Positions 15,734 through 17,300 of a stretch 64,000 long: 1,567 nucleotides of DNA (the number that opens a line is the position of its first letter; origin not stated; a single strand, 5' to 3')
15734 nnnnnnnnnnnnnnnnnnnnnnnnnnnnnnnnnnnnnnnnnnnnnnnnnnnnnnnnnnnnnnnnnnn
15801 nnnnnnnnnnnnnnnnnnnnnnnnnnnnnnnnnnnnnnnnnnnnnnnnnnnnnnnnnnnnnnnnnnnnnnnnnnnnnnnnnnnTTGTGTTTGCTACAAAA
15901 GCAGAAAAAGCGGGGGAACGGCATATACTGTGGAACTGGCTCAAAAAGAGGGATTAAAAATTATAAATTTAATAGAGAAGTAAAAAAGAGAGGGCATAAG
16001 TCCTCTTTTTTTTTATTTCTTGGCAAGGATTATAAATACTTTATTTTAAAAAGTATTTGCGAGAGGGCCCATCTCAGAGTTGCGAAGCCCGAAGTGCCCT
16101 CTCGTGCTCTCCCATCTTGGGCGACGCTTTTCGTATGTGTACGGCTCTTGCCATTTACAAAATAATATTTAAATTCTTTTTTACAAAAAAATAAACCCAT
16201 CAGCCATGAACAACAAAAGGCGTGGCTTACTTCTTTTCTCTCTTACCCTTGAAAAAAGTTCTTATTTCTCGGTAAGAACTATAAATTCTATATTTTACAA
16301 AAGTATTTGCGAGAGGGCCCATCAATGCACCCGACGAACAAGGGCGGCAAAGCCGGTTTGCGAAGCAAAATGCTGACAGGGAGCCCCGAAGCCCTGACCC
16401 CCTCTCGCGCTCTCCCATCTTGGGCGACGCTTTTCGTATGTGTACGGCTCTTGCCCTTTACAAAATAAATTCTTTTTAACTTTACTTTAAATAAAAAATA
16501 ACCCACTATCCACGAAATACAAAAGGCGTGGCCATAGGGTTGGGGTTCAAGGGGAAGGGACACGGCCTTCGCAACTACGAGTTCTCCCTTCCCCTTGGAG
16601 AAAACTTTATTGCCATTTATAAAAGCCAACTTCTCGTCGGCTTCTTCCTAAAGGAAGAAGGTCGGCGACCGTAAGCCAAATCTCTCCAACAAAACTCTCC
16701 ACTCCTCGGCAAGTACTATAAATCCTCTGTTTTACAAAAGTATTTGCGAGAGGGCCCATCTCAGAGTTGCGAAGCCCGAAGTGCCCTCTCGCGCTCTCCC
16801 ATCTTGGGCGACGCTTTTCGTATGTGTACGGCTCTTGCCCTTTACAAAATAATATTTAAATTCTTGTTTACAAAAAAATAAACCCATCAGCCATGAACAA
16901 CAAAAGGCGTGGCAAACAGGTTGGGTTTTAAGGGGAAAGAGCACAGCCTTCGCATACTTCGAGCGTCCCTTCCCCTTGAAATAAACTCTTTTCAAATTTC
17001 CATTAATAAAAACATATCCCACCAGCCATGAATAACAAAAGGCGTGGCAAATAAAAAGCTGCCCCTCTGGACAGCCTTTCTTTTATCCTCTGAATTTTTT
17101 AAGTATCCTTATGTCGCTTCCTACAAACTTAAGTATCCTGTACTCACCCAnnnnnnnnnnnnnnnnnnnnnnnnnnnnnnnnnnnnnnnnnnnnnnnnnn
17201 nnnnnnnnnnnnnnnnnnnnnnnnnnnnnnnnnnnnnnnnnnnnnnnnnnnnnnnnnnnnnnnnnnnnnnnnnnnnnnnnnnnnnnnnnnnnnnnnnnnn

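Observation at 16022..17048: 1 kb GC-rich tandem array of a second structured repeat (F2) filling a convergent intergenic gap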

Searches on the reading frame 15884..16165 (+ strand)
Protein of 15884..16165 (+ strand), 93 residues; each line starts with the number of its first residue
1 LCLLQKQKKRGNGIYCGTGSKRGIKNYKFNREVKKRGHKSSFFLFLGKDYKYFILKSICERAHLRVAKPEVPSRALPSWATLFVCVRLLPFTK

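Call 72: search_protein_families(library=pfam, proteins=[window:15884-16165:+], max_evalue=1)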
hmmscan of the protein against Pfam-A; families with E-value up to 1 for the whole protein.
window:15884-16165:+ (93 aa): 0 families

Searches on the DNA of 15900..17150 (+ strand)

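Call 5: search_rna_families(source=window, start=15900, end=17150, threshold=evalue, max_evalue=10, show_alignments=5)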
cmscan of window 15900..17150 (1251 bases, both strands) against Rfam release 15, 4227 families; matches with E-value up to 10: 19.
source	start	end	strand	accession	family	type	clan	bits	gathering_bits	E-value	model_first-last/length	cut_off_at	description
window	15950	16103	+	RF04180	BTnc231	Gene; sRNA;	-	29.3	80.4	0.001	1-154/154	no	Bacteroides sRNA BTnc231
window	15940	16019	+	RF00558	L20_leader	Cis-reg; leader;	-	27.2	58.7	0.0068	1-127/127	no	Ribosomal protein L20 leader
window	16874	16950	-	RF00110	RybB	Gene; sRNA;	-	25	40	0.017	1-79/79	no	RybB RNA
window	15977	16052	-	RF01606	plasmodium_snoR31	Gene; snRNA; snoRNA; HACA-box;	-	22.2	60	3.3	1-145/145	no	small nucleolar RNA snoR31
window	16801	16919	+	RF04278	MIR4372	Gene; miRNA;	CL00145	20.9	100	1.1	1-123/123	no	MIR4372 microRNA precursor family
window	15973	16047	+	RF01808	MicX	Gene; sRNA;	-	20.4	75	0.069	1-194/194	no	MicX Vibrio cholerae sRNA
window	16439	16541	+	RF02822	Srn266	Gene; sRNA;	-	19.7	63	2.6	1-112/112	no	Streptococcus RNA 266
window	16823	16927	+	RF02822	Srn266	Gene; sRNA;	-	19.4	63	2.9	1-112/112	no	Streptococcus RNA 266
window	16417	16539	+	RF04278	MIR4372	Gene; miRNA;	CL00145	18.9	100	3.3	1-123/123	no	MIR4372 microRNA precursor family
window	15952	16024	+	RF01483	rli56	Cis-reg;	-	18.8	47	4.6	1-100/100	no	Listeria sRNA rli56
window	16443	16530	-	RF00972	mir-651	Gene; miRNA;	-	17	106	4.1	1-86/86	no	mir-651 microRNA precursor family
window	15963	16018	+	RF02063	STnc350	Gene; sRNA;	-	16.9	60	4.5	1-68/68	no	Salmonella enterica sRNA STnc350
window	15976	16047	-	RF00558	L20_leader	Cis-reg; leader;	-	16.3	58.7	3.7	1-127/127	no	Ribosomal protein L20 leader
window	16546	16600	+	RF04168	MIR839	Gene; miRNA;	-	14.5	200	6.1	1-267/267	no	MIR839 microRNA precursor family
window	15970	16024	+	RF00908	MIR529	Gene; miRNA;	-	14.2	75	6.9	1-131/131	no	MIR529 microRNA precursor family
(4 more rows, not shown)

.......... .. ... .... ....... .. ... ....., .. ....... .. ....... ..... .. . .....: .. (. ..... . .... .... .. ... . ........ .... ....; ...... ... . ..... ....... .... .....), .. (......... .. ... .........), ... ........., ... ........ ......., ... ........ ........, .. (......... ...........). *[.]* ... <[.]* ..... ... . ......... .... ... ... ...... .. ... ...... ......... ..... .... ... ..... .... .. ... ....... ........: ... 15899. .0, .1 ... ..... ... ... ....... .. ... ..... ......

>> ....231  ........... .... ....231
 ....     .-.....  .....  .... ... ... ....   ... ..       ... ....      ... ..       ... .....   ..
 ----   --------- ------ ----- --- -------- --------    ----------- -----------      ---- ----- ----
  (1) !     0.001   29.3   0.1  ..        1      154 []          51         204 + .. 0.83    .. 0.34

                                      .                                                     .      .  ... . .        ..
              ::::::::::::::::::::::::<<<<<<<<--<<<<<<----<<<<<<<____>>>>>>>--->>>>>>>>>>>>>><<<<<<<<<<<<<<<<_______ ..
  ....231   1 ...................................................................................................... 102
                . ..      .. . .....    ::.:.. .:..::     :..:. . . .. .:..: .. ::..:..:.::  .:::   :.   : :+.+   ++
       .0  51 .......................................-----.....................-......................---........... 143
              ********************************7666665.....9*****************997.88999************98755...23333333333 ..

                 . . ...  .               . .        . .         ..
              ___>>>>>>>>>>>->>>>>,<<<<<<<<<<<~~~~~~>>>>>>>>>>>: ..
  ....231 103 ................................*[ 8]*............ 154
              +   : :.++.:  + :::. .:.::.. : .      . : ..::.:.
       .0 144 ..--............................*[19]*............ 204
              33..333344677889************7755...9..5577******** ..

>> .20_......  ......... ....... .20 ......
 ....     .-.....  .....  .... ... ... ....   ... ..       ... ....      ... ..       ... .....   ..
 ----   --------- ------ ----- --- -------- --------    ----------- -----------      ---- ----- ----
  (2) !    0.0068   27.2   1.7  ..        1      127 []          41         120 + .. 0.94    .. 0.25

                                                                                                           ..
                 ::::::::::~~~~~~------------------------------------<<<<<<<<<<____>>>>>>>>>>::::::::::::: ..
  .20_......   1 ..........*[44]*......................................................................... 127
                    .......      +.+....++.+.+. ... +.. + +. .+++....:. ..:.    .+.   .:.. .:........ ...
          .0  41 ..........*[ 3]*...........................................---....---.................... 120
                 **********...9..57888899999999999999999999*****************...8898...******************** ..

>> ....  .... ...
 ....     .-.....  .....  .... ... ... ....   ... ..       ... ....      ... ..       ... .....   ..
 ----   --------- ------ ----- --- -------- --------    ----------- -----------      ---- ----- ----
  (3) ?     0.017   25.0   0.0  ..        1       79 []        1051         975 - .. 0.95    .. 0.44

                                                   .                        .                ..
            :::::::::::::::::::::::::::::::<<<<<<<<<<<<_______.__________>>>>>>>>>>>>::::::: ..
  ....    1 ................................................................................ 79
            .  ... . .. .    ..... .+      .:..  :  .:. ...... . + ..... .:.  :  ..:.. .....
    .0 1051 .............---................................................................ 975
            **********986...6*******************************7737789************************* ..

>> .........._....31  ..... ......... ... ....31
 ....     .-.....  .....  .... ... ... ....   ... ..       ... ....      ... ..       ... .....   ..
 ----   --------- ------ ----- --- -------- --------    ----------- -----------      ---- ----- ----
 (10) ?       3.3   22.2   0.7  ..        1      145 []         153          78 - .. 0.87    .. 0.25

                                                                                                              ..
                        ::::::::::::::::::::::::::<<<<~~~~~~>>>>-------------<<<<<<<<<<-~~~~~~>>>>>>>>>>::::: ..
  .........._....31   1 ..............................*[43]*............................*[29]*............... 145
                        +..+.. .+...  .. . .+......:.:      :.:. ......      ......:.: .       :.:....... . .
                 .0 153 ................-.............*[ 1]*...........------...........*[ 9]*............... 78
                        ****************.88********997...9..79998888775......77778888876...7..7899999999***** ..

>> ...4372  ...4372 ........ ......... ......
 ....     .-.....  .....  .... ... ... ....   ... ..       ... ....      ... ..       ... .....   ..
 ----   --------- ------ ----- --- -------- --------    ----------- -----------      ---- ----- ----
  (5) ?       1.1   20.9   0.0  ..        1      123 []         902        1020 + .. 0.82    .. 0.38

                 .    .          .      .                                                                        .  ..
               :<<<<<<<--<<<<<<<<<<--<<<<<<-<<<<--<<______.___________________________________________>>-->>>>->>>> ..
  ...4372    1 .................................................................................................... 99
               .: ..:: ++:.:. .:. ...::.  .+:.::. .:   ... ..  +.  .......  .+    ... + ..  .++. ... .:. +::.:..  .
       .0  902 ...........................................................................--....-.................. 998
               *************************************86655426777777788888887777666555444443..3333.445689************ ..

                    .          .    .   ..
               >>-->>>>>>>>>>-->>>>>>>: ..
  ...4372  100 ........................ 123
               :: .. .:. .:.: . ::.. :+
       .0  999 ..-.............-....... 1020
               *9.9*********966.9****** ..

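Call 20: search_dna_similar(query=window:16018-17060:+, collection=plasmids, mode=distant, max_evalue=0.01)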
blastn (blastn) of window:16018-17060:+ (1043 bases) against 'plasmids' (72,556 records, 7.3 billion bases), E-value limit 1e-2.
No match.

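Call 21: search_dna_similar(query=window:16018-17060:+, collection=phages, mode=distant, max_evalue=0.01)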
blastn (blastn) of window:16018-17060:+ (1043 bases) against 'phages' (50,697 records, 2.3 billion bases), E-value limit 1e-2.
No match.

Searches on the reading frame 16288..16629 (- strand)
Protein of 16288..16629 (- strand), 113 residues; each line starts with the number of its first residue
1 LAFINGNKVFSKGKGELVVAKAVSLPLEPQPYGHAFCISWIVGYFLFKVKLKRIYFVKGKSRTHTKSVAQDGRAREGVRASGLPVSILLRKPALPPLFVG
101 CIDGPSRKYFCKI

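Call 34: find_homologous_proteins(query=window:16288-16629:-, max_evalue=10)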
Query window:16288-16629:-: 6 candidates shared short words with the query, none scored E <= 10.

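Call 72: search_protein_families(library=pfam, proteins=[window:16288-16629:-], max_evalue=1)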
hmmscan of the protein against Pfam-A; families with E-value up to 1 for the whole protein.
window:16288-16629:- (113 aa): 0 families
